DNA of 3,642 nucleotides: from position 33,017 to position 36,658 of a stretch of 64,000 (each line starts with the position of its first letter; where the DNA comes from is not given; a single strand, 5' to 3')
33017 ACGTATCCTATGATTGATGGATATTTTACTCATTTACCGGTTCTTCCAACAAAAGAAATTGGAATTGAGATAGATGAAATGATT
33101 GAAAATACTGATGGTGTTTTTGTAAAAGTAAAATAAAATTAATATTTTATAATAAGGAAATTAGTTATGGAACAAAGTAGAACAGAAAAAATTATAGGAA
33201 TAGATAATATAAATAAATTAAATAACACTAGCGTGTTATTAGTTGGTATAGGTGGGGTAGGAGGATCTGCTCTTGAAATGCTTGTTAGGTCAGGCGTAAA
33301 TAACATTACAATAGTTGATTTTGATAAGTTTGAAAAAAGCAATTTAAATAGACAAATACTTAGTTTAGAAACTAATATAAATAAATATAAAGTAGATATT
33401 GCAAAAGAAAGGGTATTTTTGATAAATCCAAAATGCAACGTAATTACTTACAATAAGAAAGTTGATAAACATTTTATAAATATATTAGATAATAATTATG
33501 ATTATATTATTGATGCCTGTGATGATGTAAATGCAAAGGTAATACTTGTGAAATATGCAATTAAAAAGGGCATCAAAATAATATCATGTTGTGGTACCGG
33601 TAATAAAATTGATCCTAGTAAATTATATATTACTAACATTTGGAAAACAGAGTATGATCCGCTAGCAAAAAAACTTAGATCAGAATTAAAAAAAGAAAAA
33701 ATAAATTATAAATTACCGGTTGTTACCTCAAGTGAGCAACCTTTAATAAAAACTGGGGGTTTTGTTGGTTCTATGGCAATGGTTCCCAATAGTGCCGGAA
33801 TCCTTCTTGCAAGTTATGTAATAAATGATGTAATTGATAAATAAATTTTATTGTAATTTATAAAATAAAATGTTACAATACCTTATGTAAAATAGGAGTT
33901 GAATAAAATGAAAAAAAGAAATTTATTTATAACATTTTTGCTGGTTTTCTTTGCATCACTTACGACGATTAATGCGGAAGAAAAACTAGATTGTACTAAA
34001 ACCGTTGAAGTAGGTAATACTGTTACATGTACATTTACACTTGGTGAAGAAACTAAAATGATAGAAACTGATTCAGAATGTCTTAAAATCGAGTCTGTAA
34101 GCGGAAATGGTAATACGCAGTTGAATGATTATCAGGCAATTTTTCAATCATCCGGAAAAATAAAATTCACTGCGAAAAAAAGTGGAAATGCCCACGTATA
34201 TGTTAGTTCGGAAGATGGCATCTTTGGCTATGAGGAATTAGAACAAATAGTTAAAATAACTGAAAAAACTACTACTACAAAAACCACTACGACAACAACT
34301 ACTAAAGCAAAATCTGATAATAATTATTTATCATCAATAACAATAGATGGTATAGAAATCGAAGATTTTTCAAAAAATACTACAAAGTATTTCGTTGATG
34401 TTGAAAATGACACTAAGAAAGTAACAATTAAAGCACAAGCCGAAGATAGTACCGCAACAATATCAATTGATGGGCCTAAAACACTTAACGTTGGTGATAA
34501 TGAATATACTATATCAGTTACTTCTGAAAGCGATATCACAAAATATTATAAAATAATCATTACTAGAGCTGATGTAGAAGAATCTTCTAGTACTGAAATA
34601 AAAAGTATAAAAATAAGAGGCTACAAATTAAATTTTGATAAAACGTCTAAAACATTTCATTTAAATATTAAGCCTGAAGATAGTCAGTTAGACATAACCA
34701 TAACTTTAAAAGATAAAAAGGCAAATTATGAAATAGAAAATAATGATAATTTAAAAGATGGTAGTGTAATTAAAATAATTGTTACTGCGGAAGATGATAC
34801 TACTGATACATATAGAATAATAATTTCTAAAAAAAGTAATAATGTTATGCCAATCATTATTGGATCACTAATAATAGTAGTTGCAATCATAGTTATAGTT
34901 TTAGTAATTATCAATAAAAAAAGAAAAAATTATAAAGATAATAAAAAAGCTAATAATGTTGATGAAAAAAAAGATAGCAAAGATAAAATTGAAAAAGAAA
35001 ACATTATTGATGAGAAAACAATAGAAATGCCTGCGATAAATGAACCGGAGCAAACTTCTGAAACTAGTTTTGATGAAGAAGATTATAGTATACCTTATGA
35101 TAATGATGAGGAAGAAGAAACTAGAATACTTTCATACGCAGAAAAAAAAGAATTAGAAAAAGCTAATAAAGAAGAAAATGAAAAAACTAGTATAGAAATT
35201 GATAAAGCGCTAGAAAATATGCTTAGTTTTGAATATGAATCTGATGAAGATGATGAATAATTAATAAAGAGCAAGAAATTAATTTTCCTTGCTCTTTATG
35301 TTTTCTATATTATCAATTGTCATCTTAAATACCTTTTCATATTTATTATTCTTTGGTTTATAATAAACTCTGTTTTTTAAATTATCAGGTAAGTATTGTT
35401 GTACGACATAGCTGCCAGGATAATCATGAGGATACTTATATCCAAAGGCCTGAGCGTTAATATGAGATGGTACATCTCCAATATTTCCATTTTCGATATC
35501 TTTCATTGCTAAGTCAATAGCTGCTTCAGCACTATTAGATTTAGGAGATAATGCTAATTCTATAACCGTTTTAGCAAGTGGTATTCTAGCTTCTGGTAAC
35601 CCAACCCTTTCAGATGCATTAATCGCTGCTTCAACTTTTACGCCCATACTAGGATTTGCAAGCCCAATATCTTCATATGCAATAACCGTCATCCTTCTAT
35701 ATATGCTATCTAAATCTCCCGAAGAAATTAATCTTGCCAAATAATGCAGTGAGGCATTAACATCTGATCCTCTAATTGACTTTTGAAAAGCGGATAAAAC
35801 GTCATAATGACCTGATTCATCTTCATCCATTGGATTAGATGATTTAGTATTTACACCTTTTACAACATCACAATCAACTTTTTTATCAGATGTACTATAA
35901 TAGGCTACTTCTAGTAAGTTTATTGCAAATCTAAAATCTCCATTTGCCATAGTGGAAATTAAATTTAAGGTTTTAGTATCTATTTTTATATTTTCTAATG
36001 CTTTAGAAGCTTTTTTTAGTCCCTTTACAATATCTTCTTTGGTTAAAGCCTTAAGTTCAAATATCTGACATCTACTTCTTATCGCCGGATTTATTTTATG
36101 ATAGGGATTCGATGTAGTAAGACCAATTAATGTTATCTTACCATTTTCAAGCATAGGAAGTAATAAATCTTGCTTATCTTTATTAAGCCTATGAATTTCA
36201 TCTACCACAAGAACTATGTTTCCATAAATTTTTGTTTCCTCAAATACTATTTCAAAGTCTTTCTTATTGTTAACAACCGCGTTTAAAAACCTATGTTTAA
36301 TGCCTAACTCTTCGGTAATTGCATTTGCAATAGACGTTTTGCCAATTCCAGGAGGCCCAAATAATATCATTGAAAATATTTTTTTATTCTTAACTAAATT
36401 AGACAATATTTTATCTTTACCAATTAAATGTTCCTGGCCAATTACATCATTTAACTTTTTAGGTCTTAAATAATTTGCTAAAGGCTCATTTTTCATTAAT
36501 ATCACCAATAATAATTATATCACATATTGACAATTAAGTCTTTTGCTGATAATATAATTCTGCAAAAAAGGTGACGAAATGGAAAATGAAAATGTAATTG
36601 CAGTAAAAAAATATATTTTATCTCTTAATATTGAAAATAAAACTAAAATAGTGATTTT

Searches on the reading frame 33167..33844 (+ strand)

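Call 8: search_protein_families(library=ncbifam, proteins=[window:33167-33844:+], max_evalue=0.00001)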
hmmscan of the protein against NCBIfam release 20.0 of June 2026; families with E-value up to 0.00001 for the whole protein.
window:33167-33844:+ (225 aa): 21 families
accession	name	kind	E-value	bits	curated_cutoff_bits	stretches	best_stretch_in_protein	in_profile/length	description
NF011696.0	PRK15116.1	equivalog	3.5e-38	131.8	304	1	6-177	16-188/268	tRNA cyclic N6-threonylcarbamoyladenosine(37) synthase TcdA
NF006395.0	PRK08644.1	equivalog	1.6e-29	103.1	159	1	14-156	24-167/215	sulfur carrier protein ThiS adenylyltransferase ThiF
NF004281.0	PRK05690.1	subfamily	5.4e-29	101.2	266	1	10-141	22-153/250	molybdopterin-synthase adenylyltransferase MoeB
TIGR02356.1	adenyl_thiF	equivalog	9.8e-29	100.2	275.25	1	10-141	11-142/203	thiazole biosynthesis adenylyltransferase ThiF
TIGR02355.1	moeB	equivalog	1.5e-26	93.3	376.55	1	10-141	14-145/240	molybdopterin-synthase adenylyltransferase MoeB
NF006444.0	PRK08762.1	equivalog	1e-24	86.9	449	1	10-140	137-267/387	molybdopterin-synthase adenylyltransferase MoeB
NF047750.1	SAMPActivE1UbaA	equivalog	4.6e-22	78.6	450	1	10-136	22-148/270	SAMP-activating enzyme E1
NF005902.0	PRK07878.1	equivalog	1.5e-21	76.8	647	1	10-128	32-150/392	adenylyltransferase/sulfurtransferase MoeZ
NF005646.0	PRK07411.1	equivalog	2.6e-21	76.2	633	1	10-125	28-143/390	molybdopterin-synthase adenylyltransferase MoeB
NF006077.0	PRK08223.1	equivalog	5e-21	74.9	266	1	5-142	13-152/296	hypothetical protein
TIGR02354.1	thiF_fam2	equivalog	7e-20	71.8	152.2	1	15-143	16-145/200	thiamine biosynthesis protein ThiF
NF004111.0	PRK05600.1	equivalog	1.4e-19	70.4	437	1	11-138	32-159/371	ThiF family adenylyltransferase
NF009123.0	PRK12475.1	subfamily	2.9e-19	69.5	510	1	9-140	13-146/338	MoeB/ThiF family adenylyltransferase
NF006204.0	PRK08328.1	equivalog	1.3e-18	67.4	339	1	5-142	12-150/231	hypothetical protein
NF011424.0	PRK14851.1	subfamily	1.3e-17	63.1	1170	1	13-143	36-168/679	hypothetical protein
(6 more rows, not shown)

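Call 9: search_protein_families(library=pfam, proteins=[window:33167-33844:+], max_evalue=0.001)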
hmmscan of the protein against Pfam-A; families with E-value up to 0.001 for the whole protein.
window:33167-33844:+ (225 aa): 2 families
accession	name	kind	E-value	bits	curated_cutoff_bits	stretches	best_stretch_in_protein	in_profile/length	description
PF00899.27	ThiF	-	2.6e-39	135.2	28.1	1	9-145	9-145/238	ThiF family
PF03435.24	Sacchrp_dh_NADP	-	1.6e-05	25.7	25.1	1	23-81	1-58/129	Saccharopine dehydrogenase NADP binding domain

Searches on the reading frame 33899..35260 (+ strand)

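Call 8: search_protein_families(library=ncbifam, proteins=[window:33899-35260:+], max_evalue=0.00001)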
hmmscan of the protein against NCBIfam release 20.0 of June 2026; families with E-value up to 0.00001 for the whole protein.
window:33899-35260:+ (453 aa): 0 families

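Call 9: search_protein_families(library=pfam, proteins=[window:33899-35260:+], max_evalue=0.001)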
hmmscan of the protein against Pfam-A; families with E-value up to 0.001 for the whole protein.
window:33899-35260:+ (453 aa): 1 family
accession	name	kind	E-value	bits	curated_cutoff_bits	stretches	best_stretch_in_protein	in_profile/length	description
PF12733.13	Cadherin-like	-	8.8e-15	55.4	24.2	2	144-223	1-88/89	Cadherin-like beta sandwich domain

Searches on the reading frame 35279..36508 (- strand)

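Call 8: search_protein_families(library=ncbifam, proteins=[window:35279-36508:-], max_evalue=0.00001)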
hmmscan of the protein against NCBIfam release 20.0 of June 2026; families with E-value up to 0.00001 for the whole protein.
window:35279-36508:- (409 aa): 62 families (the best 25 are shown)
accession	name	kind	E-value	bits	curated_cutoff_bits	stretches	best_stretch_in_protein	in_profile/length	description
NF009881.0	PRK13341.1-2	equivalog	5e-91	305.7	651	1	6-397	14-430/736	AAA family ATPase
NF009883.0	PRK13341.1-4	equivalog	6.8e-86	288.7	668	1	6-391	17-427/729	AAA family ATPase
NF009880.0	PRK13341.1-1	equivalog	2.3e-77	260.7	891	1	6-393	4-397/599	AAA family ATPase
NF009882.0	PRK13341.1-3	equivalog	3.5e-74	250.2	1197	1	4-392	14-427/734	AAA family ATPase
NF011289.0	PRK14700.1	equivalog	9.4e-51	172.7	570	1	117-405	1-298/300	recombination factor protein RarA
TIGR02397.1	dnaX_nterm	equivalog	4.7e-28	98.5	250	2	99-218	120-237/355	DNA polymerase III subunit gamma/tau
NF001679.0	PRK00440.1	equivalog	4.2e-26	91.8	303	1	10-222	8-226/322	replication factor C small subunit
NF011514.0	PRK14953.1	equivalog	1.6e-25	90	536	2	99-217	122-238/488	DNA polymerase III subunits gamma and tau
NF011523.0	PRK14962.1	equivalog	4.1e-25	88.5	576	1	99-217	120-236/474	DNA polymerase III subunits gamma and tau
NF004046.1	PRK05563.1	equivalog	6e-24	84.9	400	1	99-264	121-274/567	DNA polymerase III subunit gamma/tau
NF011522.0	PRK14961.1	equivalog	3.1e-22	78.9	562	2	99-203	122-225/363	DNA polymerase III subunits gamma and tau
NF004549.0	PRK05896.1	equivalog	1.1e-21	77.3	578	2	94-216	117-237/642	DNA polymerase III subunits gamma and tau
NF000868.0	PRK00080.1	equivalog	1.1e-21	77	282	1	10-127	15-133/330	Holliday junction branch migration DNA helicase RuvB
NF003229.0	PRK04195.1-5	equivalog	2.6e-21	75.9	280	1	9-217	6-225/413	replication factor C large subunit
NF011531.0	PRK14971.1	equivalog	2.3e-19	69.7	685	1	99-202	124-226/614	DNA polymerase III subunit gamma/tau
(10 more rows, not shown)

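Call 9: search_protein_families(library=pfam, proteins=[window:35279-36508:-], max_evalue=0.001)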
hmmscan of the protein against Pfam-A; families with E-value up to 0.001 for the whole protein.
window:35279-36508:- (409 aa): 16 families
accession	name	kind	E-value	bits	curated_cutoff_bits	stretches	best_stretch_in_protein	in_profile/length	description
PF12002.13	MgsA_C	-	4e-54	183.4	27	1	247-401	1-166/167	MgsA AAA+ ATPase C terminal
PF16193.11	AAA_assoc_2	-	5.1e-18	65.5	34.3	1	172-246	3-81/81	AAA C-terminal domain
PF05496.18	RuvB_N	-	1.3e-17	64.4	27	1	14-128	1-116/159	Holliday junction DNA helicase RuvB P-loop domain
PF00004.35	AAA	-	4e-15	56.9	21.2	1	47-150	1-126/131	ATPase family associated with various cellular activities (AAA)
PF13177.12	DNA_pol3_delta2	-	5e-07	30.3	27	1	99-155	104-160/161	DNA polymerase III, delta subunit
PF07728.20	AAA_5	-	6.2e-06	26.7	22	0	47-132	2-102/139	AAA domain (dynein-related subfamily)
PF06068.19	TIP49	-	2.3e-05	24.2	23.8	1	20-76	24-82/347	TIP49 P-loop domain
PF13191.12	AAA_16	-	6.4e-05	23.9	32.6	0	46-71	26-51/167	AAA ATPase domain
PF13401.12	AAA_22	-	7e-05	23.6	27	0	47-70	8-31/130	AAA domain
PF21960.2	RCF1-5-like_lid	-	0.00012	22.4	27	1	172-203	10-42/43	RCF1/5-like, AAA+ ATPase lid domain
PF07726.17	AAA_3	-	0.00016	22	27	0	48-132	3-98/131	ATPase family associated with various cellular activities (AAA)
PF00158.32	Sigma54_activat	-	0.00018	21.7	20.2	0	99-133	96-130/168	Sigma-54 interaction domain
PF13245.12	AAA_19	-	0.00023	21.8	25.1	0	47-69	14-36/134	AAA domain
PF07724.20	AAA_2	-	0.00037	21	27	0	98-126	77-105/166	AAA domain (Cdc48 subfamily)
PF00910.28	RNA_helicase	-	0.00074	20.4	21.5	0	48-118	2-65/105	RNA helicase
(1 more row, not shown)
